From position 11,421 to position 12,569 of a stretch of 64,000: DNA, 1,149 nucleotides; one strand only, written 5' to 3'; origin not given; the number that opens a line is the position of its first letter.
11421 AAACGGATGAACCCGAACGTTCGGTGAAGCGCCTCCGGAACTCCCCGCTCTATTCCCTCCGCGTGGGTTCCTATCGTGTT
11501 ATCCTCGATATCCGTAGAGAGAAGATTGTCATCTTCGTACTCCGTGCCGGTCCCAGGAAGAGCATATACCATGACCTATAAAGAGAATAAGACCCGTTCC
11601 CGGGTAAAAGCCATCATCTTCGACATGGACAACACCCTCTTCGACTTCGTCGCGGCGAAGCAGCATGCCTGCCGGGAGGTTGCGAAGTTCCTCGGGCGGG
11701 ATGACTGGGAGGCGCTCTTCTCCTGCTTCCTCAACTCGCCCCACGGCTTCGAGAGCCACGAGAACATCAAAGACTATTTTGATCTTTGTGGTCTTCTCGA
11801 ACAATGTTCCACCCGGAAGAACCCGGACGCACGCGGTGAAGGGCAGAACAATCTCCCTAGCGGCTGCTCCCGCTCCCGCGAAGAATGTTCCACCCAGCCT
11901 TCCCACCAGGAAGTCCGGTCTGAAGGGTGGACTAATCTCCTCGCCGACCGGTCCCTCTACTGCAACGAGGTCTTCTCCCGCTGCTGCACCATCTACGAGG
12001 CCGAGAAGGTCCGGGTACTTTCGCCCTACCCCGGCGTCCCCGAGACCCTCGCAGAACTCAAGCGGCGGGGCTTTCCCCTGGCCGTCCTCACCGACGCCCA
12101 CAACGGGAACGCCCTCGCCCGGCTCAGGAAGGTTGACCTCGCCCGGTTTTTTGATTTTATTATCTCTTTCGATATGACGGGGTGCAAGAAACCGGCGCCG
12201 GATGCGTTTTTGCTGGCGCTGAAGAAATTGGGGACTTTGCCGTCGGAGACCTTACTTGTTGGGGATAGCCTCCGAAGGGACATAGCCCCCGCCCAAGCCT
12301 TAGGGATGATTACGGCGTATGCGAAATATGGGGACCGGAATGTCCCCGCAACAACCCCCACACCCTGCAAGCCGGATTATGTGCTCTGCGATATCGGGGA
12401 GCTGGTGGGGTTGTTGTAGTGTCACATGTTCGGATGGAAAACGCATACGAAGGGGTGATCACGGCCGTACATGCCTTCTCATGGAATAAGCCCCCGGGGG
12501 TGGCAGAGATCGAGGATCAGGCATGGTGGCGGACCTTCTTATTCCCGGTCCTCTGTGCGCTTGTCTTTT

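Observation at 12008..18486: Three copies of the HAD hydrolase 3' end bracket two cargo cassettes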

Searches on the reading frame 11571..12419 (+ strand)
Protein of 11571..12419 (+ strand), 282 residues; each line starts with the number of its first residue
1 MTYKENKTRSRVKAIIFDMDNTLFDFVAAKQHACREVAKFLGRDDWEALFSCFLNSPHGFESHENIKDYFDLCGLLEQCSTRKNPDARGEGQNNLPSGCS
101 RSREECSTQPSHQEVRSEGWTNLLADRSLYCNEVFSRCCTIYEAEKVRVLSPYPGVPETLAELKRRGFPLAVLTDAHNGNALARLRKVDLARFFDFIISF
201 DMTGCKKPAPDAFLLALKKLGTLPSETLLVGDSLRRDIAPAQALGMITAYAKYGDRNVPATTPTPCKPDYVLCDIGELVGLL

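Call 7: search_protein_families(library=pfam, proteins=[window:11571-12419:+], max_evalue=0.01)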
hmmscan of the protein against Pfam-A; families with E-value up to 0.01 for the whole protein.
window:11571-12419:+ (282 aa): 4 families
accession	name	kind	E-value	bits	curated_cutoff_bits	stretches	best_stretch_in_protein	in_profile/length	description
PF00702.32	Hydrolase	-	2.9e-28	100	26.4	1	12-245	1-191/191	haloacid dehalogenase-like hydrolase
PF13419.12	HAD_2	-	4e-27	95.9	23.8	1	133-249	60-176/178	Haloacid dehalogenase-like hydrolase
PF13242.12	Hydrolase_like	-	1.9e-11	44.1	22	1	205-278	2-75/75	HAD-hyrolase-like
PF12710.13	HAD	-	0.00015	22.7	27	0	129-233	65-181/189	haloacid dehalogenase-like hydrolase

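Call 12: find_related_loci(query=window:11571-12419:+, collection=genome_contigs, flank=10000)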
Query window:11571-12419:+ (282 aa) in genome_contigs; peptide patterns used: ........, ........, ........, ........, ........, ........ (x = any residue, [..] = any of these).
61 stretches matched a pattern; 11 encode a relative of the query (tblastn E <= 1e-3); 10 distinct loci.
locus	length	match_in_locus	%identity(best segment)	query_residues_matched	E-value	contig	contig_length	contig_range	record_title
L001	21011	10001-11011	66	1-282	7e-139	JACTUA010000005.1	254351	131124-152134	MAG: Methanomicrobiales archaeon isolate SPRUCE.2016.29.metabat2.69 SPRUCE.2016.29_scaffold_60, whole genome shotgun seq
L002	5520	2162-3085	66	1-282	2e-131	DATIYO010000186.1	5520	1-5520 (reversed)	MAG TPA_asm: Methanomicrobiales archaeon isolate SMAG_U15277 k141_5309721, whole genome shotgun sequence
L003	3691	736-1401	47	5-282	4e-74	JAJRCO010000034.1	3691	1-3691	MAG: Methanomicrobiales archaeon isolate OWC_0066 OWC_0066_k121_11469387, whole genome shotgun sequence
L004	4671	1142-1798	43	8-282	2e-63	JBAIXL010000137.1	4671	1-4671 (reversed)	MAG: Methanolinea tarda isolate bin_209 c_000028462068, whole genome shotgun sequence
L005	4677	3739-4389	40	11-282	2e-54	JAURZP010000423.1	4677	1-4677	MAG: Methanoregula sp. isolate E6_concoct.bin.196 E6_k141_401828, whole genome shotgun sequence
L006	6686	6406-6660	80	11-95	3e-42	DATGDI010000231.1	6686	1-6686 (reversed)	MAG TPA_asm: Methanomicrobiales archaeon isolate SMAG_U9670 k141_170794, whole genome shotgun sequence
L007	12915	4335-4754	45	106-245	3e-35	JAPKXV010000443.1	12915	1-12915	MAG: Methanoregula sp. isolate LacPavin_0419_WC90_MAG_52_8 LacPavin_0419_WC90_scaffold_581407, whole genome shotgun sequ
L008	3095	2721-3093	53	11-188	4e-22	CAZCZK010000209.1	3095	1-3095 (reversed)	MAG TPA_asm: uncultured Methanoregula sp. isolate SRP192927_co4_900 genome assembly, contig: NODE_98407_length_3095_cov_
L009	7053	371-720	63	142-257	4e-28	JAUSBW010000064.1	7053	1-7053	MAG: Methanoregula sp. isolate E9_concoct.bin.36 E9_k141_2630, whole genome shotgun sequence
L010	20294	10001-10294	39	152-246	1e-10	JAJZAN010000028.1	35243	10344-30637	MAG: Bacillota bacterium isolate HSP1.bin10 NODE_660_length_35243_cov_5.167787, whole genome shotgun sequence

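Call 71: find_homologous_proteins(query=window:11571-12419:+, max_evalue=1e-20)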
Query window:11571-12419:+ (282 aa): 722 proteins with E <= 1e-20 among 3246 candidates; the best 120 are listed.
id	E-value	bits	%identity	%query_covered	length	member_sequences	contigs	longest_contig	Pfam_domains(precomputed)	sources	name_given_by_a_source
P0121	3.8e-145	501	69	100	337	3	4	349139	PF13419.13,PF00702.33,PF13242.13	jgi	jgi:putative hydrolase of the HAD superfamily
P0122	4.6e-141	487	66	100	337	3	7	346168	PF13419.13,PF00702.33,PF13242.13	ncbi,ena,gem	ncbi:MAG: HAD family hydrolase [Methanomicrobiales archaeon]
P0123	5.1e-141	487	77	100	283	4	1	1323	PF13419.13,PF00702.33,PF13242.13,PF12710.14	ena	-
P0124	1.1e-140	486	84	93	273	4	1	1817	PF13419.13,PF00702.33,PF13242.13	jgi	-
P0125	3.5e-140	484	79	96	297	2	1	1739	PF13419.13,PF00702.33,PF13242.13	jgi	jgi:putative hydrolase of the HAD superfamily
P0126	1.0e-139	483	75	100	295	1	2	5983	PF13419.13,PF00702.33,PF13242.13,PF12710.14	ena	-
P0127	2.0e-139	482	74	70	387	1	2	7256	PF13419.13,PF00702.33,PF13242.13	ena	-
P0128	6.7e-138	477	72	97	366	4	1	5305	PF13419.13,PF00702.33,PF13242.13,PF12710.14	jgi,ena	-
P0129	4.0e-136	471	61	97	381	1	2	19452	PF13419.13,PF00702.33,PF13242.13,PF12710.14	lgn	-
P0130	7.5e-136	470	73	100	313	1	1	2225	PF13419.13,PF00702.33,PF13242.13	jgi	jgi:putative hydrolase of the HAD superfamily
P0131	6.6e-135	467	67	96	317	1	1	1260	PF13419.13,PF00702.33,PF13242.13,PF12710.14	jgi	jgi:putative hydrolase of the HAD superfamily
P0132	9.9e-134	463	75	100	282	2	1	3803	PF13419.13,PF00702.33,PF13242.13,PF12710.14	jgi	jgi:putative hydrolase of the HAD superfamily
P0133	2.6e-133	462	64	99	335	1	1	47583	PF13419.13,PF00702.33,PF13242.13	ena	-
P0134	3.5e-133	461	61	99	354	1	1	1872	PF13419.13,PF00702.33,PF13242.13,PF12710.14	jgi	-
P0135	7.0e-131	454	63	100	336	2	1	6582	PF13419.13,PF00702.33,PF13242.13,PF12710.14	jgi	jgi:putative hydrolase of the HAD superfamily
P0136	1.2e-130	453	76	93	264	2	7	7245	PF13419.13,PF00702.33,PF13242.13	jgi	jgi:putative hydrolase of the HAD superfamily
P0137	1.9e-130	452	62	100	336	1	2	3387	PF13419.13,PF00702.33,PF13242.13,PF12710.14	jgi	jgi:putative hydrolase of the HAD superfamily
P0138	9.8e-129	447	80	64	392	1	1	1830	PF13419.13,PF00702.33,PF13242.13,PF12710.14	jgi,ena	-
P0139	2.1e-128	446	69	70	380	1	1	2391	PF13419.13,PF00702.33,PF13242.13,PF12710.14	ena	-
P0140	3.1e-128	445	66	96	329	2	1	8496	PF13419.13,PF00702.33,PF13242.13,PF12710.14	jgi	jgi:putative hydrolase of the HAD superfamily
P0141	1.4e-127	443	60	96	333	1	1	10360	PF13419.13,PF00702.33,PF13242.13,PF12710.14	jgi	jgi:putative hydrolase of the HAD superfamily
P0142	5.6e-127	441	67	100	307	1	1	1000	PF13419.13,PF00702.33,PF13242.13,PF12710.14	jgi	jgi:putative hydrolase of the HAD superfamily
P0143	6.2e-127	441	65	96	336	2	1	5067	PF13419.13,PF00702.33,PF13242.13,PF12710.14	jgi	jgi:putative hydrolase of the HAD superfamily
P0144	6.8e-127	441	76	62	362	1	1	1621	PF13419.13,PF00702.33,PF13242.13,PF12710.14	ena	-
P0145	5.2e-126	438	67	100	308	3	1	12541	PF13419.13,PF00702.33,PF13242.13,PF12710.14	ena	-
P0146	7.2e-124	431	76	62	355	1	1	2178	PF13419.13,PF00702.33,PF13242.13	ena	-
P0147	9.2e-123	427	67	96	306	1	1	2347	PF13419.13,PF00702.33,PF13242.13,PF12710.14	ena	-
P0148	1.1e-122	427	66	96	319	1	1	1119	PF13419.13,PF00702.33,PF13242.13,PF12710.14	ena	-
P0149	2.1e-122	426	61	93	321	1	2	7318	PF13419.13,PF00702.33,PF13242.13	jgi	jgi:HAD superfamily hydrolase (TIGR01509 family)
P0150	2.9e-122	425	60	100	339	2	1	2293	PF13419.13,PF00702.33,PF13242.13,PF12710.14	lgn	-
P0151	4.1e-122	425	63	96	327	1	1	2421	PF13419.13,PF00702.33,PF13242.13,PF12710.14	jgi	jgi:putative hydrolase of the HAD superfamily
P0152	2.6e-120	419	67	97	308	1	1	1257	PF13419.13,PF00702.33,PF13242.13,PF12710.14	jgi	jgi:putative hydrolase of the HAD superfamily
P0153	4.6e-119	415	71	68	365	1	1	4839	PF13419.13,PF00702.33,PF13242.13,PF12710.14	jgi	jgi:HAD superfamily hydrolase (TIGR01509 family)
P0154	1.1e-118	414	68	68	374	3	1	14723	PF13419.13,PF00702.33,PF13242.13,PF12710.14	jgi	-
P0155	6.5e-117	408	59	96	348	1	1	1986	PF13419.13,PF00702.33,PF13242.13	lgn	-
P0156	5.6e-106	372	67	87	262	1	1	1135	PF13419.13,PF00702.33,PF13242.13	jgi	jgi:putative hydrolase of the HAD superfamily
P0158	2.8e-79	284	47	99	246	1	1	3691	PF13419.13,PF00702.33,PF13242.13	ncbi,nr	ncbi:MAG: HAD family hydrolase [Methanomicrobiales archaeon]|nr:HAD family hydrolase [Methanomicrobi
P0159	2.9e-79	284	81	57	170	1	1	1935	PF13419.13,PF00702.33,PF13242.13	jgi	jgi:putative hydrolase of the HAD superfamily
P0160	2.4e-78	281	52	94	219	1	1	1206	PF13419.13,PF00702.33,PF13242.13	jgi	jgi:putative hydrolase of the HAD superfamily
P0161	2.9e-77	278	47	96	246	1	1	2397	PF13419.13,PF00702.33,PF13242.13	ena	-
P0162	8.0e-77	276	49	96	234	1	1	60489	PF13419.13,PF00702.33,PF13242.13,PF12710.14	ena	-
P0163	3.4e-76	274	47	96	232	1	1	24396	PF13419.13,PF00702.33,PF13242.13,PF12710.14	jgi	jgi:putative hydrolase of the HAD superfamily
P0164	3.8e-76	274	47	96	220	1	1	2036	PF13419.13,PF00702.33,PF13242.13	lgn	-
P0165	1.1e-75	273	46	97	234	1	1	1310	PF13419.13,PF00702.33,PF13242.13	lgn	-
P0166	1.3e-75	272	47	96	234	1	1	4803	PF13419.13,PF00702.33,PF13242.13,PF12710.14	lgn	-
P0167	2.4e-75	271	46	100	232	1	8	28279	PF13419.13,PF00702.33,PF13242.13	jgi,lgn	jgi:putative hydrolase of the HAD superfamily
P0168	2.8e-74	268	47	96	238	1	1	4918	PF13419.13,PF00702.33,PF13242.13,PF12710.14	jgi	jgi:putative hydrolase of the HAD superfamily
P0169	8.0e-74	266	46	96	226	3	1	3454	PF13419.13,PF00702.33,PF13242.13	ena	-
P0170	2.9e-73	265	44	98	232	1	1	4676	PF13419.13,PF00702.33,PF13242.13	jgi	jgi:putative hydrolase of the HAD superfamily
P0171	4.3e-73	264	45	96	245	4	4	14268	PF13419.13,PF00702.33,PF13242.13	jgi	jgi:putative hydrolase of the HAD superfamily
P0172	1.4e-72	262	46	96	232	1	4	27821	PF13419.13,PF00702.33,PF13242.13,PF12710.14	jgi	jgi:putative hydrolase of the HAD superfamily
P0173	4.8e-72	261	44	98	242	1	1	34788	PF13419.13,PF00702.33,PF13242.13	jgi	jgi:putative hydrolase of the HAD superfamily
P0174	6.2e-72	260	78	55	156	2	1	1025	PF13419.13,PF00702.33,PF13242.13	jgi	jgi:putative hydrolase of the HAD superfamily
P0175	6.2e-72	260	44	96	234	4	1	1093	PF13419.13,PF00702.33,PF13242.13,PF12710.14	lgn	-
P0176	2.1e-71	259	46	92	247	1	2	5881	PF13419.13,PF00702.33,PF13242.13,PF12710.14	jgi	jgi:putative hydrolase of the HAD superfamily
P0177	2.1e-71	259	46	98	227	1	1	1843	PF13419.13,PF00702.33,PF13242.13,PF12710.14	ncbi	-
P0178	6.1e-71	257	46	98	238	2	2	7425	PF13419.13,PF00702.33,PF13242.13,PF12710.14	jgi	jgi:putative hydrolase of the HAD superfamily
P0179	7.1e-71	257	45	96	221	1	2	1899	PF13419.13,PF00702.33,PF13242.13,PF12710.14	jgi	jgi:putative hydrolase of the HAD superfamily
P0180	6.2e-70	254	70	62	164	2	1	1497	PF13419.13,PF00702.33,PF13242.13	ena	-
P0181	8.3e-70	253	46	97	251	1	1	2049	PF13419.13,PF00702.33,PF13242.13,PF12710.14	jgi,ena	-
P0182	8.3e-70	253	47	96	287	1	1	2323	PF13419.13,PF00702.33,PF13242.13,PF12710.14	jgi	jgi:putative hydrolase of the HAD superfamily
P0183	1.4e-69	253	46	96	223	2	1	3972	PF13419.13,PF00702.33,PF13242.13,PF12710.14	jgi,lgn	jgi:putative hydrolase of the HAD superfamily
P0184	2.3e-69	252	45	96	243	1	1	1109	PF13419.13,PF00702.33,PF13242.13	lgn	-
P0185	2.5e-68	248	43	98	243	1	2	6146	PF13419.13,PF00702.33,PF13242.13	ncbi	-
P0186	2.8e-64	235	45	94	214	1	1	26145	PF13419.13,PF00702.33,PF13242.13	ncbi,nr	ncbi:MAG: HAD family hydrolase [Methanomicrobiales archaeon]|nr:HAD family hydrolase [Methanomicrobi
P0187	2.1e-62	229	43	96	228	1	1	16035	PF13419.13,PF00702.33,PF13242.13,PF12710.14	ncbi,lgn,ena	-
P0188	1.0e-61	227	42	96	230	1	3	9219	PF13419.13,PF00702.33,PF13242.13,PF12710.14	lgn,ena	-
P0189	1.5e-61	226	42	98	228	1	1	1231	PF13419.13,PF00702.33,PF13242.13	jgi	jgi:putative hydrolase of the HAD superfamily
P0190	1.9e-61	226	41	98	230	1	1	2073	PF13419.13,PF00702.33,PF13242.13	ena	-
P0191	1.9e-61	226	42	96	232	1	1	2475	PF13419.13,PF00702.33,PF13242.13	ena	-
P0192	5.0e-61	225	45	88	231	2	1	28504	PF13419.13,PF00702.33,PF13242.13,PF12710.14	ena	-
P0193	7.7e-61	224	44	94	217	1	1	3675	PF13419.13,PF00702.33,PF13242.13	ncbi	-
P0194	7.9e-61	224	42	99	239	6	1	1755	PF13419.13,PF00702.33,PF13242.13,PF12710.14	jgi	jgi:putative hydrolase of the HAD superfamily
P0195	2.4e-60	222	42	96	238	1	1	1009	PF13419.13,PF00702.33,PF13242.13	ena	-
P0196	4.6e-60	221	41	96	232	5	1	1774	PF13419.13,PF00702.33,PF13242.13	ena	-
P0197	5.9e-60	221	42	96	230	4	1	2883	PF13419.13,PF00702.33,PF13242.13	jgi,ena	-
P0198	6.4e-60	221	40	97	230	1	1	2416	PF13419.13,PF00702.33,PF13242.13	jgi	jgi:putative hydrolase of the HAD superfamily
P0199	9.1e-60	220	42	96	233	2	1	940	PF13419.13,PF00702.33,PF13242.13,PF12710.14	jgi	-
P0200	1.1e-59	220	42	96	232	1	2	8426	PF13419.13,PF00702.33,PF13242.13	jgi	jgi:putative hydrolase of the HAD superfamily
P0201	1.3e-59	220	39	99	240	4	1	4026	PF13419.13,PF00702.33,PF13242.13,PF12710.14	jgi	jgi:putative hydrolase of the HAD superfamily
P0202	1.3e-59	220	44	88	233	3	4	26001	PF13419.13,PF00702.33,PF13242.13,PF12710.14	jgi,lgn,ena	jgi:putative hydrolase of the HAD superfamily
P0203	1.5e-59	220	42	96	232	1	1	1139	PF13419.13,PF00702.33,PF13242.13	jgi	jgi:putative hydrolase of the HAD superfamily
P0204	2.2e-59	219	40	97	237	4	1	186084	PF13419.13,PF00702.33,PF13242.13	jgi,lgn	-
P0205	2.3e-59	219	42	96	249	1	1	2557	PF13419.13,PF00702.33,PF13242.13,PF12710.14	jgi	jgi:putative hydrolase of the HAD superfamily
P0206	2.3e-59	219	41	96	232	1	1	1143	PF13419.13,PF00702.33,PF13242.13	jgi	-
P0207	2.6e-59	219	42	96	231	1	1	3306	PF13419.13,PF00702.33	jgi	jgi:putative hydrolase of the HAD superfamily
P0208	2.6e-59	219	42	99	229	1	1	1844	PF13419.13,PF00702.33,PF13242.13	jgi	-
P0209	2.7e-59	219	41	96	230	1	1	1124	PF13419.13,PF00702.33,PF13242.13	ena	-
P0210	2.8e-59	219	41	96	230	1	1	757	PF13419.13,PF00702.33,PF13242.13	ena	-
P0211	3.6e-59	218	42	99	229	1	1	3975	PF13419.13,PF00702.33,PF13242.13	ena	-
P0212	3.7e-59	218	41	96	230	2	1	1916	PF13419.13,PF00702.33,PF13242.13,PF12710.14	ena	-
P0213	4.7e-59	218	41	96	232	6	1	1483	PF13419.13,PF00702.33,PF13242.13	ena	-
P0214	6.0e-59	218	41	96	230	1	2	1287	PF13419.13,PF00702.33,PF13242.13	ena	-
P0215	6.3e-59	218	41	96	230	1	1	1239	PF13419.13,PF00702.33,PF13242.13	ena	-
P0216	1.4e-58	217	48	62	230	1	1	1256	PF13419.13,PF00702.33,PF13242.13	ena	-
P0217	1.4e-58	217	42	96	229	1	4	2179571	PF13419.13,PF00702.33,PF13242.13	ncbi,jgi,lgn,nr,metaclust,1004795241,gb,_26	ncbi:MAG: HAD family hydrolase [Methanoregula sp.]|nr:MAG: HAD family hydrolase [Methanoregula sp.]|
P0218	1.7e-58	216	42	96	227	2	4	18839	PF13419.13,PF00702.33,PF13242.13,PF12710.14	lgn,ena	-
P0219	2.3e-58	216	41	96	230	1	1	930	PF13419.13,PF00702.33,PF13242.13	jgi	-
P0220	2.6e-58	216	41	96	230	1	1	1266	PF13419.13,PF00702.33,PF13242.13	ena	-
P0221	2.6e-58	216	42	96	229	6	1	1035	PF13419.13,PF00702.33,PF13242.13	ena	-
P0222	3.1e-58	215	41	96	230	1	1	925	PF13419.13,PF00702.33,PF13242.13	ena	-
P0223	3.2e-58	215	41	98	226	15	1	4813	PF13419.13,PF00702.33,PF13242.13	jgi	-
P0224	3.2e-58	215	39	99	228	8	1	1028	PF13419.13,PF00702.33,PF13242.13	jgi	-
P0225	3.4e-58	215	41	96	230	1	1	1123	PF13419.13,PF00702.33,PF13242.13,PF12710.14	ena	-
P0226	3.5e-58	215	41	96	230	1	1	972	PF13419.13,PF00702.33,PF13242.13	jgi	-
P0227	4.0e-58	215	40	96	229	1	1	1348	PF13419.13,PF00702.33,PF13242.13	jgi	jgi:putative hydrolase of the HAD superfamily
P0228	4.7e-58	215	41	96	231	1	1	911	PF13419.13,PF00702.33,PF13242.13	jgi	jgi:putative hydrolase of the HAD superfamily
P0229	4.8e-58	215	40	93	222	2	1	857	PF13419.13,PF00702.33,PF13242.13,PF12710.14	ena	-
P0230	4.8e-58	215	40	93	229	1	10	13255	PF13419.13,PF00702.33,PF13242.13,PF12710.14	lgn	-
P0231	4.9e-58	215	42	96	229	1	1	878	PF13419.13,PF00702.33,PF13242.13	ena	-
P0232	5.0e-58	215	42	96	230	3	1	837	PF13419.13,PF00702.33,PF13242.13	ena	-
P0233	5.0e-58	215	41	96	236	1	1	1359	PF13419.13,PF00702.33,PF13242.13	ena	-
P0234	6.1e-58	214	41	96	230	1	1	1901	PF13419.13,PF00702.33,PF13242.13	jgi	jgi:putative hydrolase of the HAD superfamily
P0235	6.4e-58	214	41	96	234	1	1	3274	PF13419.13,PF00702.33,PF13242.13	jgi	jgi:putative hydrolase of the HAD superfamily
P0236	6.9e-58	214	40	93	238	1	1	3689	PF13419.13,PF00702.33,PF13242.13,PF12710.14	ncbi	-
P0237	8.7e-58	214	42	96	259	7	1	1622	PF13419.13,PF00702.33,PF13242.13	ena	-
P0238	1.1e-57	214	40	98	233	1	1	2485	PF13419.13,PF00702.33,PF13242.13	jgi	jgi:putative hydrolase of the HAD superfamily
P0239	1.1e-57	214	43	88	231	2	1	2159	PF13419.13,PF00702.33,PF13242.13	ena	-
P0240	1.1e-57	214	43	88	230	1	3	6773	PF13419.13,PF00702.33,PF13242.13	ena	-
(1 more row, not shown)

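Call 72: find_encoding_contigs(protein=P0121, flank=10000, max_places=3)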
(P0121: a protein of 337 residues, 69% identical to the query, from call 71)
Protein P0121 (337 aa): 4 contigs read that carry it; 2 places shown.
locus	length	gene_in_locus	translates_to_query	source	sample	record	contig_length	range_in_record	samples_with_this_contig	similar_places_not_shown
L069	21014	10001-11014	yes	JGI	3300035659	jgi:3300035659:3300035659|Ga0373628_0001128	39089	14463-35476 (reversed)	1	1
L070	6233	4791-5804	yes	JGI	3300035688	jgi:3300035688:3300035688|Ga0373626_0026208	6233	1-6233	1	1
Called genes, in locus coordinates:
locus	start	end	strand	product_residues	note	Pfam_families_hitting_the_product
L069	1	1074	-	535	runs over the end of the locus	PF00171:Aldedh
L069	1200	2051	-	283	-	PF00106:adh_short, PF08659:KR, PF13561:adh_short_C2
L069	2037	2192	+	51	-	-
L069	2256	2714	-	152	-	-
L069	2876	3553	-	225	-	PF09360:zf-CDGSH, PF06902:Fer4_19, PF09360:zf-CDGSH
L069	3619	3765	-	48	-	-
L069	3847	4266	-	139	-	-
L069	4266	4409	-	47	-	-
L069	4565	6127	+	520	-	PF00753:Lactamase_B (weak), PF12706:Lactamase_B_2 (faint)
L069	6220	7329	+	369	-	PF05935:Arylsulfotrans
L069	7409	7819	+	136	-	PF24434:DUF7557 (weak)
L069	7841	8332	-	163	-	PF11848:DUF3368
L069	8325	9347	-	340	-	PF01381:HTH_3 (weak), PF06114:Peptidase_M78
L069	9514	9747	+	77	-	PF24434:DUF7557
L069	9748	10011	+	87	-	PF05016:ParE_toxin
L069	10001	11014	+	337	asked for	PF00702:Hydrolase, PF13419:HAD_2, PF13242:Hydrolase_like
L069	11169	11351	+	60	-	-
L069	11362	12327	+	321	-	PF01972:SDH_protease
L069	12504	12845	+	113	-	PF00702:Hydrolase, PF13419:HAD_2, PF13242:Hydrolase_like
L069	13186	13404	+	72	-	-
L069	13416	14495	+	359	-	PF04055:Radical_SAM, PF13353:Fer4_12 (faint), PF13186:SPASM (weak)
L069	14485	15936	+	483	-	-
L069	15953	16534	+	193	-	PF03167:UDG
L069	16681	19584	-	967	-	PF04313:HSDR_N, PF04851:ResIII, PF18766:SWI2_SNF2, PF00270:DEAD (weak), PF22679:T1R_D3-like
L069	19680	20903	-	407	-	PF12950:TaqI_C (faint), PF01420:Methylase_S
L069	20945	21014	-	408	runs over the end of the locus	PF01420:Methylase_S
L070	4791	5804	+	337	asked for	PF00702:Hydrolase, PF13419:HAD_2, PF13242:Hydrolase_like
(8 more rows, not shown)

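Call 73: find_encoding_contigs(protein=P0133, flank=10000, max_places=2)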
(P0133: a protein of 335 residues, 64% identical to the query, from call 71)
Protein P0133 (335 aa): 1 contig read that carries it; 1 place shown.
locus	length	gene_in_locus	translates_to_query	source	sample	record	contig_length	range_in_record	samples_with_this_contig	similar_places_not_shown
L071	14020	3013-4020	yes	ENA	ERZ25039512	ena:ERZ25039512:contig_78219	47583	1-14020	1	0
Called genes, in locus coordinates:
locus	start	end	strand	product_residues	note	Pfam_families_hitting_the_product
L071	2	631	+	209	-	?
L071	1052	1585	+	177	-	PF05935:Arylsulfotrans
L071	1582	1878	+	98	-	-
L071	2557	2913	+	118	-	PF02697:VAPB_antitox (faint), PF24434:DUF7557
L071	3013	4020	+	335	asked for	PF00702:Hydrolase, PF13419:HAD_2, PF13242:Hydrolase_like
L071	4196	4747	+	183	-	-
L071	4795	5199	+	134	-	-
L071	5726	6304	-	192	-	PF09848:SLFN-g3_helicase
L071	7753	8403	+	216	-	PF00733:Asn_synthase (weak), PF01171:ATP_bind_3 (weak), PF03054:tRNA_Me_trans (weak), PF06508:QueC, PF24167:DUF7411 (weak)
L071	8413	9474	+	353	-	PF08378:NERD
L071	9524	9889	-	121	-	PF01934:HepT-like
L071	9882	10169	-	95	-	PF01909:NTP_transf_2, PF18765:Polbeta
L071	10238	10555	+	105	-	-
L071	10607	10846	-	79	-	PF07927:HicA_toxin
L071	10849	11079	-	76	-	PF24113:DUF7387 (weak)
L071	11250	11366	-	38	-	-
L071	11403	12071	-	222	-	-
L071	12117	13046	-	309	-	-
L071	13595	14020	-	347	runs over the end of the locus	PF04893:Yip1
